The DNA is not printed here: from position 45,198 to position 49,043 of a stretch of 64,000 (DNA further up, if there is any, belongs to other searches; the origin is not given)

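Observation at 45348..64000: SNF2-DUF3883 helicase and DUF1156 methylase look like two halves of one poorly characterised defence locus, pushed 12.6 kb apart by accreted cargo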

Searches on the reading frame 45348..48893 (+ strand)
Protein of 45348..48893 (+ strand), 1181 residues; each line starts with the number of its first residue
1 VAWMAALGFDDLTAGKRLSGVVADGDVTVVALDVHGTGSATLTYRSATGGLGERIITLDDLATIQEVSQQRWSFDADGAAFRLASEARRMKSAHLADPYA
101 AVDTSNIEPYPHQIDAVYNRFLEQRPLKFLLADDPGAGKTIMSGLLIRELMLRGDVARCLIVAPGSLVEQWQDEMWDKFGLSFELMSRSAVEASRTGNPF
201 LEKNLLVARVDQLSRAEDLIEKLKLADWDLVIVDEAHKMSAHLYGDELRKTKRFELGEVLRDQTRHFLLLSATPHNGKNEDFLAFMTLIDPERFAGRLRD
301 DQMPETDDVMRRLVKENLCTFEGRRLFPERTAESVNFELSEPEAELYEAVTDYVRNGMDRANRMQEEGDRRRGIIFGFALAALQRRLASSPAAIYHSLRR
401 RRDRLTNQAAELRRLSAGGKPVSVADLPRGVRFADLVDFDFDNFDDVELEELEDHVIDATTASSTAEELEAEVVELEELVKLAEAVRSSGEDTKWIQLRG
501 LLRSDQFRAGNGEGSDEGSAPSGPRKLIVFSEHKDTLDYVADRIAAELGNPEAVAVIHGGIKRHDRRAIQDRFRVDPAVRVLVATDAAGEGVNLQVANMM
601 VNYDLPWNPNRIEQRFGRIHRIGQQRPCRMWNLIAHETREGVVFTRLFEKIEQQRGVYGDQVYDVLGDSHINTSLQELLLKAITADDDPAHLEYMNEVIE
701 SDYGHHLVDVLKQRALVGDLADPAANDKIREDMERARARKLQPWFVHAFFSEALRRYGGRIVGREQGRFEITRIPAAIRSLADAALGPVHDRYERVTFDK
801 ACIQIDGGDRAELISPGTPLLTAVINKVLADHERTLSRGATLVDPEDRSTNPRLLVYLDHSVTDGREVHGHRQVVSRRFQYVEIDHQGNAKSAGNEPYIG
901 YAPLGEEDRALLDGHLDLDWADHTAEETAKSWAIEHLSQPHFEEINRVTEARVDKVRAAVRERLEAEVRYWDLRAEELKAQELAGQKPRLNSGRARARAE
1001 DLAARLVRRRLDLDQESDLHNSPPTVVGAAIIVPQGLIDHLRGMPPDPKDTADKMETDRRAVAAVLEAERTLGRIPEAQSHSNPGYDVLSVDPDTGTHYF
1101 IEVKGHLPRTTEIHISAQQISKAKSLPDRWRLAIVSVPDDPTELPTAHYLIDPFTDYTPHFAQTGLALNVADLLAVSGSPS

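Call 3: search_protein_families(library=pfam, proteins=[window:45348-48893:+], max_evalue=0.01)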
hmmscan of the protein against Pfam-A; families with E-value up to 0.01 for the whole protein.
window:45348-48893:+ (1181 aa): 6 families
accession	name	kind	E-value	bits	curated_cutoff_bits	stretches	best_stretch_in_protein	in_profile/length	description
PF00271.37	Helicase_C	-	3.6e-23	82.4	23.5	1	524-623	15-110/110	Helicase conserved C-terminal domain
PF00176.29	SNF2-rel_dom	-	2.4e-16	60.1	24.9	1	123-295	13-184/290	SNF2-related domain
PF13020.12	NOV_C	-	1.3e-14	54.5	22.1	1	1059-1138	3-82/91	Protein NO VEIN, C-terminal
PF04851.21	ResIII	-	1.7e-13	51.2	22.5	1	107-275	2-163/164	Type III restriction enzyme, res subunit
PF00270.35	DEAD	-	6.1e-10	39.5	26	1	122-275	12-161/167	DEAD/DEAH box helicase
PF16203.11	ERCC3_RAD25_C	-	0.00052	19.8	27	1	526-625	62-154/248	ERCC3/RAD25/XPB C-terminal helicase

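Call 6: search_protein_families(library=padloc, proteins=[window:45348-48893:+], max_evalue=0.01)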
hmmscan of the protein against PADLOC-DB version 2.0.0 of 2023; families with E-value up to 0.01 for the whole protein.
window:45348-48893:+ (1181 aa): 58 families (the best 25 are shown)
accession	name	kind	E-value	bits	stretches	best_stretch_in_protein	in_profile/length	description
PDLC00659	HmaA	-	0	1313.9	1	9-1177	4-1169/1176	SNF2 helicase / DEAD-box helicase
PDLC02620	DrmD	-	3.5e-118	394.1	1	101-782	92-738/1060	DrmD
PDLC02621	DrmD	-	5.7e-100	334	1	107-978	120-960/1040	DrmD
PDLC02504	BrxHI|BrxHII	-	1e-94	316.3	1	69-1026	69-962/971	BrxHII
PDLC02500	BrxHI|BrxHII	-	3.2e-93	311.9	2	218-760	221-703/933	BrxHI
PDLC02572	DrmA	-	5.3e-66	221.3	1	120-632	129-632/1043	DrmA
PDLC02623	DrmD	-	3.6e-61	205.1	3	330-701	401-700/1040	DrmD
PDLC02632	DrmD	-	7.4e-59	197.8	1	113-637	128-640/662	DrmD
PDLC02633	DrmD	-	3.3e-55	185.5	1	107-627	126-633/839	DrmD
PDLC02619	DrmD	-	2.5e-53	179.4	2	89-546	12-435/872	DrmD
PDLC02634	DrmD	-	1e-48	163.9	1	99-654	82-615/900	DrmD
PDLC02840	DpdE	-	4.1e-46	155.8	2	97-294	148-322/1091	DpdE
PDLC02624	DrmD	-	7.3e-45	151.6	1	146-626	1-469/652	DrmD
PDLC02843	DpdE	-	7.6e-40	134.7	2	100-295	150-318/1091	DpdE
PDLC02846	DpdE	-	2.2e-37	126.5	2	100-294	154-342/1034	DpdE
PDLC03969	TmtA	-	3.8e-19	65.8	1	1051-1138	1384-1473/1563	-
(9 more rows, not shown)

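Call 8: find_related_loci(query=window:45348-48893:+, collection=genome_contigs, flank=10000)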
Query window:45348-48893:+ (1181 aa) in genome_contigs; peptide patterns used: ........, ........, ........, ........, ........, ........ (x = any residue, [..] = any of these).
207 stretches matched a pattern; 153 encode a relative of the query (tblastn E <= 1e-3); the best 80 are kept; 79 distinct loci.
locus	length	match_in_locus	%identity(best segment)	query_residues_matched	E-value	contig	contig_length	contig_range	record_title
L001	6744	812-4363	90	1-1181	0e+0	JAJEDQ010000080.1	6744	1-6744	MAG: Acidimicrobiia bacterium isolate p16x33bins.34 k141_1122280, whole genome shotgun sequence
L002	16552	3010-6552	87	1-1181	0e+0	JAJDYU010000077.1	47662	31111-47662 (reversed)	MAG: Acidimicrobiia bacterium isolate jk18x34bins.52 k141_89032, whole genome shotgun sequence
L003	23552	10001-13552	89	1-1181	0e+0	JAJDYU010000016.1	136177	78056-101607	MAG: Acidimicrobiia bacterium isolate jk18x34bins.52 k141_542368, whole genome shotgun sequence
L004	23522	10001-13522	89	1-1174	0e+0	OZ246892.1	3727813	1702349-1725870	MAG: Acidimicrobiales bacterium isolate 3c6b77ed-a9df-485c-af98-3e10d3554373 genome assembly, chromosome: 1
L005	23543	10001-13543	89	1-1181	0e+0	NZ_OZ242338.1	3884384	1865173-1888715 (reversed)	MAG: Candidatus Poriferisocius sp. isolate b1648d6f-d579-441a-9e02-68cbdfacbddd chromosome 1, complete sequence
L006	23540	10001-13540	88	2-1181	0e+0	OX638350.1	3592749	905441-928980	MAG: uncultured Acidimicrobiales bacterium isolate f23ad4c5-4acf-44dc-8341-13aaafada964 genome assembly, chromosome: 1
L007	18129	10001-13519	84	9-1181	0e+0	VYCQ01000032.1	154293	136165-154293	MAG: Acidimicrobiia bacterium isolate SB0675_bin_2 NODE_44_length_154293_cov_31.689960, whole genome shotgun sequence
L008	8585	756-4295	80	11-1179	0e+0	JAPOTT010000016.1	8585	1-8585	MAG: bacterium isolate CAR3_bin_7 NODE_2024_length_8585_cov_17.9045, whole genome shotgun sequence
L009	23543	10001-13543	88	1-1181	0e+0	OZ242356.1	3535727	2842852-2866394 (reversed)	MAG: Acidimicrobiales bacterium isolate 1ff3c0e0-a0fb-4382-b91d-522820076fd5 genome assembly, chromosome: 1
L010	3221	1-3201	88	115-1181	0e+0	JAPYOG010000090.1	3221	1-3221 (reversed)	MAG: Candidatus Poriferisocius anaerobius isolate m_rhhh12 Seq90, whole genome shotgun sequence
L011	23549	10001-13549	71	9-1181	0e+0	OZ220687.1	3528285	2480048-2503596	MAG: Acidimicrobiales bacterium isolate 3e3f92a6-18ad-429f-812c-c77ddcffca8d genome assembly, chromosome: 1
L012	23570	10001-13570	72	5-1181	0e+0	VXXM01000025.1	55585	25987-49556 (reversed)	MAG: Acidimicrobiia bacterium isolate SB0668_bin_6 NODE_285_length_55585_cov_23.663983, whole genome shotgun sequence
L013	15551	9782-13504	68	9-1180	0e+0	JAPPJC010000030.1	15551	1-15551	MAG: Acidimicrobiaceae bacterium isolate RHO2_bin_38 NODE_4684_length_15551_cov_8.132744, whole genome shotgun sequence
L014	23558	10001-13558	73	7-1174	0e+0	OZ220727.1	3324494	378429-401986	MAG: Acidimicrobiales bacterium isolate 4f57d8d1-ca55-459d-b062-bfd716ad4e26 genome assembly, chromosome: 1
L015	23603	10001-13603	72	4-1181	0e+0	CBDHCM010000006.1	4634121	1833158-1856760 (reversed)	MAG: Candidatus Aldehydirespirator sp. isolate 36171f10-6b1c-407a-8267-17b84cd7c53a genome assembly, contig: chromosome_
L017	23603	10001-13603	71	4-1181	0e+0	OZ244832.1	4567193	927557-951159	MAG: Candidatus Aldehydirespirator sp. isolate 45bd059b-89eb-4db7-924e-096435c6defb genome assembly, chromosome: 1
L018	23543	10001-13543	89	1-1181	0e+0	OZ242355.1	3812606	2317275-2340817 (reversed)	MAG: Acidimicrobiales bacterium isolate 104998a1-4135-4d78-96d2-be0913496795 genome assembly, chromosome: 1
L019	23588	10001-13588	72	4-1181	0e+0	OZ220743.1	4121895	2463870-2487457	MAG: Acidimicrobiales bacterium isolate dadfcd55-464f-4f03-9875-fa0eca1464b2 genome assembly, chromosome: 1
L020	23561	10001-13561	71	7-1181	0e+0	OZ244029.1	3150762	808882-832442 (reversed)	MAG: Acidimicrobiales bacterium isolate 3c0e4d9b-b625-46d2-b0a6-8909d0d11ce2 genome assembly, chromosome: 1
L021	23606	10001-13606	72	4-1181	0e+0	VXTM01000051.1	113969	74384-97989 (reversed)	MAG: Acidimicrobiaceae bacterium isolate SB0665_bin_5 NODE_114_length_113969_cov_51.213380, whole genome shotgun sequenc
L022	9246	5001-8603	72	4-1181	0e+0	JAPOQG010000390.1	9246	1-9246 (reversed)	MAG: Acidimicrobiaceae bacterium isolate APA_bin_7 c_000000003135, whole genome shotgun sequence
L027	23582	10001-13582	72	7-1180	0e+0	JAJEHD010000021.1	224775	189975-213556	MAG: Acidimicrobiia bacterium isolate p16x60bins.22 k141_764308, whole genome shotgun sequence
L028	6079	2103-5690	70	7-1181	0e+0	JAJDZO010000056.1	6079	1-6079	MAG: Acidimicrobiia bacterium isolate jk18x40bins.8 k141_1609938, whole genome shotgun sequence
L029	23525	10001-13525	70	4-1181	0e+0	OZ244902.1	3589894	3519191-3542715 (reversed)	MAG: Candidatus Aldehydirespiratoraceae bacterium isolate bf933abc-1264-4233-9eb6-ae217d3e59e6 genome assembly, chromoso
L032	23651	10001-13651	69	2-1181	0e+0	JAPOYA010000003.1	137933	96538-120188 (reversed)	MAG: Acidimicrobiaceae bacterium isolate COS4_bin_1 NODE_112_length_137933_cov_23.9381, whole genome shotgun sequence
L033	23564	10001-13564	70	6-1181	0e+0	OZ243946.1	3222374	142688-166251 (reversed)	MAG: Acidimicrobiales bacterium isolate 3d3f7782-a936-4ff1-83ac-e603352f3468 genome assembly, chromosome: 1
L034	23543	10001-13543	86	1-1181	0e+0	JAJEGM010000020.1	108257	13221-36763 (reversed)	MAG: Acidimicrobiia bacterium isolate p16x57bins.12 k141_79866, whole genome shotgun sequence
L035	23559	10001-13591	70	4-1181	0e+0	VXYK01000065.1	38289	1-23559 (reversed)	MAG: Acidimicrobiaceae bacterium isolate SB0670_bin_1 NODE_576_length_38289_cov_17.099022, whole genome shotgun sequence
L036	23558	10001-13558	69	6-1181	0e+0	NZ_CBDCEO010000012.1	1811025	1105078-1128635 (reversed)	MAG: Candidatus Poriferisodalis sp. isolate aea9684f-d56c-4337-aaed-9a8a14d8382b contig_12, whole genome shotgun sequenc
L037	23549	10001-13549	69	9-1181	0e+0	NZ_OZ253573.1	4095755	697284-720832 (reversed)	MAG: Candidatus Poriferisodalis sp. isolate 9d14b9c2-42ee-4ee7-bd75-182aadf7d47b chromosome 1, complete sequence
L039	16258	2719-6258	69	12-1181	0e+0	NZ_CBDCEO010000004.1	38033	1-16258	MAG: Candidatus Poriferisodalis sp. isolate aea9684f-d56c-4337-aaed-9a8a14d8382b contig_4, whole genome shotgun sequence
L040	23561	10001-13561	69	9-1181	0e+0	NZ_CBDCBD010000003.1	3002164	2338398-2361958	MAG: Candidatus Poriferisodalis sp. isolate 6a24a2a4-787d-444e-805d-677bc1c4d3e8 contig_3, whole genome shotgun sequence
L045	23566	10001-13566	69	9-1181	0e+0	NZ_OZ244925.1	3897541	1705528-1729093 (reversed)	MAG: Candidatus Poriferisodalis sp. isolate d42d1f9b-a66b-4d33-9477-cfa42e4046ee chromosome 1, complete sequence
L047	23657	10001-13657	65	5-1181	0e+0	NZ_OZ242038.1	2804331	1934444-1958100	MAG: Candidatus Poriferisodalis sp. isolate 76065814-70c2-4a70-a882-187c6bc69d34 chromosome 1, complete sequence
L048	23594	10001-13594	72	4-1178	0e+0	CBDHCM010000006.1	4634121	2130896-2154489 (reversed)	MAG: Candidatus Aldehydirespirator sp. isolate 36171f10-6b1c-407a-8267-17b84cd7c53a genome assembly, contig: chromosome_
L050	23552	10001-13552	89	1-1181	0e+0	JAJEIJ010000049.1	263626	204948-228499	MAG: Acidimicrobiia bacterium isolate p16x65bins.37 k141_796568, whole genome shotgun sequence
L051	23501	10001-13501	74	4-1181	0e+0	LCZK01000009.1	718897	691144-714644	Actinobacteria bacterium IMCC26207 IMCC26207_109, whole genome shotgun sequence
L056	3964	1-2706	71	293-1181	0e+0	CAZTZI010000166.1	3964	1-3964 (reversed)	MAG TPA_asm: uncultured Acidimicrobiales bacterium isolate SRP338948_co1_155 genome assembly, contig: k141_180564, whole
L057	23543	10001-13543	89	1-1181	0e+0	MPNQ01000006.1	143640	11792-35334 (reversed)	MAG: marine group bacterium Sva0996 bin134 NODE_168_length_143640_cov_18.7144_ID_335, whole genome shotgun sequence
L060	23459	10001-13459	63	11-1181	0e+0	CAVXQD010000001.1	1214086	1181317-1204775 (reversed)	MAG: uncultured Acidimicrobiales bacterium isolate MFD04651.bin.1.175 genome assembly, contig: contig_10033, whole genom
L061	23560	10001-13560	72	9-1181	0e+0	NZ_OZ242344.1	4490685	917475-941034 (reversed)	MAG: Candidatus Poriferisodalis sp. isolate 8d09cab2-a5e3-4315-8558-28a0e2063156 chromosome 1, complete sequence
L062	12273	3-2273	81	425-1181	0e+0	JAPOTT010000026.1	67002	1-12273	MAG: bacterium isolate CAR3_bin_7 NODE_135_length_67002_cov_15.0396, whole genome shotgun sequence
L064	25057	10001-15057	69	7-1181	0e+0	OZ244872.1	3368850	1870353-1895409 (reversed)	MAG: Candidatus Aldehydirespirator sp. isolate 389653a7-0111-4ae2-a933-d032a7ae712c genome assembly, chromosome: 1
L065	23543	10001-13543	89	1-1181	0e+0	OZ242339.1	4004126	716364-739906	MAG: Acidimicrobiales bacterium isolate d2f1fe46-59da-42e5-8b0a-fdf35f8109fa genome assembly, chromosome: 1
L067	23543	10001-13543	87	1-1181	0e+0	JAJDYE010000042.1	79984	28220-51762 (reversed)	MAG: Acidimicrobiia bacterium isolate jk18x27bins.72 k141_1102667, whole genome shotgun sequence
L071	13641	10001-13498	62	7-1181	0e+0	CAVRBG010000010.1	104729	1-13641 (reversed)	MAG: uncultured Actinomycetes bacterium isolate MFD04944.bin.2.123 genome assembly, contig: contig_46042, whole genome s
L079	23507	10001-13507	46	9-1181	0e+0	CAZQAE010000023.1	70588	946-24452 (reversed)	MAG TPA_asm: uncultured bacterium isolate SRP191223_co1_360 genome assembly, contig: NODE_188_length_70588_cov_7.343952,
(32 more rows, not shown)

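Call 31: search_protein_families(library=ncbifam, proteins=[window:45348-48893:+], max_evalue=0.1)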
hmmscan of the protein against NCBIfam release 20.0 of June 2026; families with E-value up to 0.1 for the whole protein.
window:45348-48893:+ (1181 aa): 35 families (the best 25 are shown)
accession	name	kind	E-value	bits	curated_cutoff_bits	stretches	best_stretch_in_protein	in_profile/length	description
NF038317.1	DISARM_DrmD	equivalog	9.6e-112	375.1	610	1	105-977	104-944/1021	DISARM system SNF2-like helicase DrmD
NF041062.1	DpdE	equivalog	7.4e-61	206.3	500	2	100-295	145-318/1048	protein DpdE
NF038318.1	DISARM_DrmD_b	equivalog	1.7e-53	182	950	2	89-546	9-432/868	DISARM system SNF2-like helicase DrmD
NF003426.0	PRK04914.1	equivalog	1.4e-50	172.4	576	2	79-295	124-337/959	RNA polymerase-associated protein RapA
NF042964.1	phospholipD_antiphage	equivalog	6.2e-50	170.4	1100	2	453-678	635-845/895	phospholipase D-like domain-containing anti-phage protein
NF058637.1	helic_SCO1167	equivalog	6.7e-19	67.5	1200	2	553-650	805-902/932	SCO1167/SCO6262 family helicase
NF053675.1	pilus_reg_Snf2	equivalog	4.3e-17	61.5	1100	2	525-641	878-991/1029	pilus expression-regulating Snf2 family helicase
NF041790.1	anti-phage_ZorD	equivalog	3.1e-14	51.9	1500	2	524-627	922-1029/1035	type I Zorya anti-phage system protein ZorD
NF010337.0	PRK13766.1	equivalog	3.2e-11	42.1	610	2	524-644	366-487/781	Hef nuclease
NF008744.0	PRK11776.1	equivalog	1.1e-10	40.7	524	1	524-625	242-339/460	ATP-dependent RNA helicase DbpA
NF053631.1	RNA_helic_CshA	equivalog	4.2e-10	39.1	646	1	524-625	237-334/434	degradosome RNA helicase CshA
NF002340.1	PRK01297.1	equivalog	2.6e-09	36.4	564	1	526-625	251-346/372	ATP-dependent RNA helicase RhlB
NF008279.0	PRK11057.1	equivalog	6.7e-09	34.7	1015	1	536-623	248-331/608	ATP-dependent DNA helicase RecQ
NF045503.1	repair_heli_XPB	equivalog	7.7e-09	34.6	610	2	135-254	212-329/548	DNA repair helicase XPB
NF008394.0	PRK11192.1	equivalog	5.7e-08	32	507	1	526-625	249-344/441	ATP-dependent RNA helicase SrmB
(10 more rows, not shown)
